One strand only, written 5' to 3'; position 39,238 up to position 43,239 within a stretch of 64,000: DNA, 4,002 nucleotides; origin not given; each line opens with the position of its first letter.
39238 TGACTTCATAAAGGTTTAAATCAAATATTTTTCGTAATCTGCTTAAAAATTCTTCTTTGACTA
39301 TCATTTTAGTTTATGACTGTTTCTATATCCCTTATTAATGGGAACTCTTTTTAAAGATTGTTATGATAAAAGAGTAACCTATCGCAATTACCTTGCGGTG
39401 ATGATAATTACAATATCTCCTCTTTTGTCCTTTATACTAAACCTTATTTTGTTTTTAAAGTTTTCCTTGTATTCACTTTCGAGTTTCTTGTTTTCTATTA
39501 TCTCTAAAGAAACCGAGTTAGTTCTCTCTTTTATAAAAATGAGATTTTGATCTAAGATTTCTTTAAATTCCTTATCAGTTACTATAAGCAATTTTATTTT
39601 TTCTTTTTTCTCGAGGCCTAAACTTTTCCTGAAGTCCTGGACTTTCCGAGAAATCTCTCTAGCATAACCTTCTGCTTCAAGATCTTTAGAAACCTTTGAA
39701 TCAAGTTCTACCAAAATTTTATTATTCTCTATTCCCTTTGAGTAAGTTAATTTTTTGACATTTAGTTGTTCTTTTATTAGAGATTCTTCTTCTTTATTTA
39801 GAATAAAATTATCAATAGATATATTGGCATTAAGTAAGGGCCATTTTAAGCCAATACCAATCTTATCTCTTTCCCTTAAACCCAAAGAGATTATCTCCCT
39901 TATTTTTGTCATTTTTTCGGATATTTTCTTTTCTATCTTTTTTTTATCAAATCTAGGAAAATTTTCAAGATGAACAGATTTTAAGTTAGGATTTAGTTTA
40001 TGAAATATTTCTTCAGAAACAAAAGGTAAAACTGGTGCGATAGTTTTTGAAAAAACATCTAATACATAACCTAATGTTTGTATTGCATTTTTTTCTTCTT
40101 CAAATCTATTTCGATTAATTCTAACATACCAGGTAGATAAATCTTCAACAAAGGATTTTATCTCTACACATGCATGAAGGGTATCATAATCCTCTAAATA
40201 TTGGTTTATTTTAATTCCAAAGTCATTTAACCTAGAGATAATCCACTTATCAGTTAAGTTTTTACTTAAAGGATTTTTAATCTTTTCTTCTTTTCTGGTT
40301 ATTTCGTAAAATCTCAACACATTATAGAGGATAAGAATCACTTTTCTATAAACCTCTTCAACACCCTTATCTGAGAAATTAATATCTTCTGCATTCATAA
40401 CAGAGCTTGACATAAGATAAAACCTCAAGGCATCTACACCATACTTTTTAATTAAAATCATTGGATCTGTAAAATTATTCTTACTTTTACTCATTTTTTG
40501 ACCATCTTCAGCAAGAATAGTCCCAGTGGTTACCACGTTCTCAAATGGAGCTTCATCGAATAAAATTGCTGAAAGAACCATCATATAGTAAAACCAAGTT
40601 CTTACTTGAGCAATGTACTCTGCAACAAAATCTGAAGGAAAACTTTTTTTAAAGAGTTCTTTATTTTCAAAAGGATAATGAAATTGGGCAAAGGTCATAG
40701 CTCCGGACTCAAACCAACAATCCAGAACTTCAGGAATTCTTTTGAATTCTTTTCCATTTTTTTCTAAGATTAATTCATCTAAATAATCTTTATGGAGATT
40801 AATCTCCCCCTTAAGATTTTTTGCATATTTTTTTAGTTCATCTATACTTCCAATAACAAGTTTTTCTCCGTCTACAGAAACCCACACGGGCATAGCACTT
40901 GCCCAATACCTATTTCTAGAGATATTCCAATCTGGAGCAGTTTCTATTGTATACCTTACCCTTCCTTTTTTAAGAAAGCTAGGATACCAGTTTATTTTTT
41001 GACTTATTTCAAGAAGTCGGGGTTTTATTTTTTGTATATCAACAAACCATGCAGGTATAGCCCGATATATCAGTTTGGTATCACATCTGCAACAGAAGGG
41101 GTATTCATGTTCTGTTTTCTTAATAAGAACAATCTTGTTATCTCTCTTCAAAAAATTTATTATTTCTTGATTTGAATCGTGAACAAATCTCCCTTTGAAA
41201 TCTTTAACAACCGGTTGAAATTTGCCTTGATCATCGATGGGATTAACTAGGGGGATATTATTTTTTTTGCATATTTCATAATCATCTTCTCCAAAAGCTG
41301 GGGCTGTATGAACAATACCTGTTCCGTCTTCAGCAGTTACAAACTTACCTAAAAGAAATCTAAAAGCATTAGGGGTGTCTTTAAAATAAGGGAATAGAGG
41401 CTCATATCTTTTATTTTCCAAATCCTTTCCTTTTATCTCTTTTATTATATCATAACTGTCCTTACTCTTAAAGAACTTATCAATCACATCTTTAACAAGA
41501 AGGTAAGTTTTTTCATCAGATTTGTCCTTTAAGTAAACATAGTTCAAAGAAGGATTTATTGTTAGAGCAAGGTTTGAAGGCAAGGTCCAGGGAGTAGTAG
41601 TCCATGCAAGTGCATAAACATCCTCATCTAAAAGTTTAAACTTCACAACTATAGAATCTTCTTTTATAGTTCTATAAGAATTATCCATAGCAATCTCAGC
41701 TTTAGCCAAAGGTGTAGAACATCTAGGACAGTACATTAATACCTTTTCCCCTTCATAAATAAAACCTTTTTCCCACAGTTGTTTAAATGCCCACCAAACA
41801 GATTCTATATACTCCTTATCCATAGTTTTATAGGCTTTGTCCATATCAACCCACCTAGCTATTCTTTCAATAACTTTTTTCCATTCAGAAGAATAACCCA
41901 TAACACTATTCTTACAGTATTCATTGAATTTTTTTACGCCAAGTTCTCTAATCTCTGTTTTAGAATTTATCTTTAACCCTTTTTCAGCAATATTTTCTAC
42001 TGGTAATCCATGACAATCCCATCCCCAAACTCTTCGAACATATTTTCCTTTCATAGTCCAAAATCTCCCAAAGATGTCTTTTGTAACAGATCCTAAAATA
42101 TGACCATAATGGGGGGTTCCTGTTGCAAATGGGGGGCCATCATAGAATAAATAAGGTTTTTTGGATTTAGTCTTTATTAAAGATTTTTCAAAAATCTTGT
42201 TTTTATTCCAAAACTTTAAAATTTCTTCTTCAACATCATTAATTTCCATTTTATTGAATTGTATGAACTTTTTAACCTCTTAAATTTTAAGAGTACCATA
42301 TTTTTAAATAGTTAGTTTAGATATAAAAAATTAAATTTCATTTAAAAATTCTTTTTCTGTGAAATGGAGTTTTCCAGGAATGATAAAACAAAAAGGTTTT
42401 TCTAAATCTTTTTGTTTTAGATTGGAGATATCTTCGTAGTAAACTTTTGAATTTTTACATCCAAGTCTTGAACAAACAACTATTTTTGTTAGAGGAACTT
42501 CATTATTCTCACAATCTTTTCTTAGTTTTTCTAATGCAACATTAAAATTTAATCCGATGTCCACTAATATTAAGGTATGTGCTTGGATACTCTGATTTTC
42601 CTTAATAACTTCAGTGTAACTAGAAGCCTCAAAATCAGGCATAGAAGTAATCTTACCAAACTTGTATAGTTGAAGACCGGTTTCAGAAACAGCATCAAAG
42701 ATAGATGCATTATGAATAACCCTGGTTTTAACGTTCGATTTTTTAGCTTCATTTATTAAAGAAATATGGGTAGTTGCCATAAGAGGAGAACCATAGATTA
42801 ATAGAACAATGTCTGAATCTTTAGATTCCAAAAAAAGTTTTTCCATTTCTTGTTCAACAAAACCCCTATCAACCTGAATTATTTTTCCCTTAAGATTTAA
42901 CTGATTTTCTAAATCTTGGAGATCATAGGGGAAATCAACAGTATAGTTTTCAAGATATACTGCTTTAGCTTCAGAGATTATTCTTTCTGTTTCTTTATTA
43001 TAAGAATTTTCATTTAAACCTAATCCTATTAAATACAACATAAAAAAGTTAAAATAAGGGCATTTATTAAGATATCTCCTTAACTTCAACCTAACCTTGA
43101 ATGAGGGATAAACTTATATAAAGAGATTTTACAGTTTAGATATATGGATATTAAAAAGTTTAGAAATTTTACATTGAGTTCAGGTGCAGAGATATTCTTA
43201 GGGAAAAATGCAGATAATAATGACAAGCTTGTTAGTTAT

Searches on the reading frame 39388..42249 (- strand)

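Call 12: search_protein_families(library=pfam, proteins=[window:39388-42249:-], max_evalue=0.00001)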
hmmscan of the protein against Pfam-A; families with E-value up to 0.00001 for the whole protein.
window:39388-42249:- (953 aa): 4 families
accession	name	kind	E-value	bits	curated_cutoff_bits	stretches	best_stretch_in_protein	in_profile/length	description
PF00133.28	tRNA-synt_1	-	1.4e-129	432.9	22.7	1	10-623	2-413/414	tRNA synthetases class I (I, L, M and V)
PF08264.19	Anticodon_1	-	2.8e-26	92.6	25.1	1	667-805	1-144/148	Anticodon-binding domain of tRNA ligase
PF09334.17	tRNA-synt_1g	-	1.3e-24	87.2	20.1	2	40-188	8-137/391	tRNA synthetases class I (M)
PF19302.4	DUF5915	-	1.1e-11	45.1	27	1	818-925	71-180/195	Domain of unknown function (DUF5915)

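Call 70: search_protein_families(library=ncbifam, proteins=[window:39388-42249:-], max_evalue=1e-10)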
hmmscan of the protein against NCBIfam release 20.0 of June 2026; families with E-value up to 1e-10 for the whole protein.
window:39388-42249:- (953 aa): 16 families
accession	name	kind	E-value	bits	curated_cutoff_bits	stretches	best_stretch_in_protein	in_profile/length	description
TIGR00392.1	ileS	equivalog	2.5e-256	853.1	621.4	1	3-811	8-850/861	isoleucine--tRNA ligase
NF000258.1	MupB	exception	5e-209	696.7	1900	1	7-841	9-853/1033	mupirocin-resistant isoleucine--tRNA ligase MupB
NF000257.1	MupA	exception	1.1e-192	642.4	1900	1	6-840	8-850/1024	mupirocin-resistant isoleucine--tRNA ligase MupA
TIGR00422.1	valS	equivalog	3.4e-131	438.9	612.1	2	303-887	261-837/863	valine--tRNA ligase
NF009687.0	PRK13208.1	equivalog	1.7e-121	406.9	738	2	302-842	259-794/801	valine--tRNA ligase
NF004349.1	PRK05729.1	equivalog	1.1e-110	371.2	704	2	302-837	254-770/860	valine--tRNA ligase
NF040702.1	ileS_w_GNAT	exception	3.6e-101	339.5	1999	2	247-789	446-996/1100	isoleucine--tRNA ligase, N-acetyltransferase domain-containing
NF008957.0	PRK12300.1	subfamily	1e-66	225.6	677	2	2-327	5-325/946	leucine--tRNA ligase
NF011492.0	PRK14900.1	equivalog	2.5e-65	221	1783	2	304-846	272-799/1044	valine--tRNA ligase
NF000540.1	alt_ValS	exception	8.3e-58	196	900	2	348-787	334-777/827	valine--tRNA ligase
TIGR00395.1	leuS_arch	equivalog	8.5e-56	189.5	648.5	2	5-325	2-317/938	leucine--tRNA ligase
TIGR00396.1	leuS_bact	equivalog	2e-41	142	548.4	2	2-203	2-183/843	leucine--tRNA ligase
TIGR00398.1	metG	equivalog_domain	6.2e-33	114.3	336.35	2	568-774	311-521/530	methionine--tRNA ligase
NF008900.0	PRK12267.1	equivalog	7.1e-26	90.9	598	1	512-778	228-502/648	methionine--tRNA ligase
NF001100.0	PRK00133.1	equivalog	4.3e-23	81.7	587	0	379-784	168-532/676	methionine--tRNA ligase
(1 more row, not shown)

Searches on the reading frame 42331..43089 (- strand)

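Call 68: search_protein_families(library=pfam, proteins=[window:42331-43089:-], max_evalue=0.05)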
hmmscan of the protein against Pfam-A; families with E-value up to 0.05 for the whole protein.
window:42331-43089:- (252 aa): 2 families
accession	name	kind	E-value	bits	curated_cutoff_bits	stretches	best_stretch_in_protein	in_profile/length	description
PF00590.25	TP_methylase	-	3.1e-13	50.6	27.8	1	17-223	1-210/212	Tetrapyrrole (Corrin/Porphyrin) Methylases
PF06870.17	RNA_pol_I_A49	-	0.034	13.5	27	0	74-227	211-359/377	A49-like RNA polymerase I associated factor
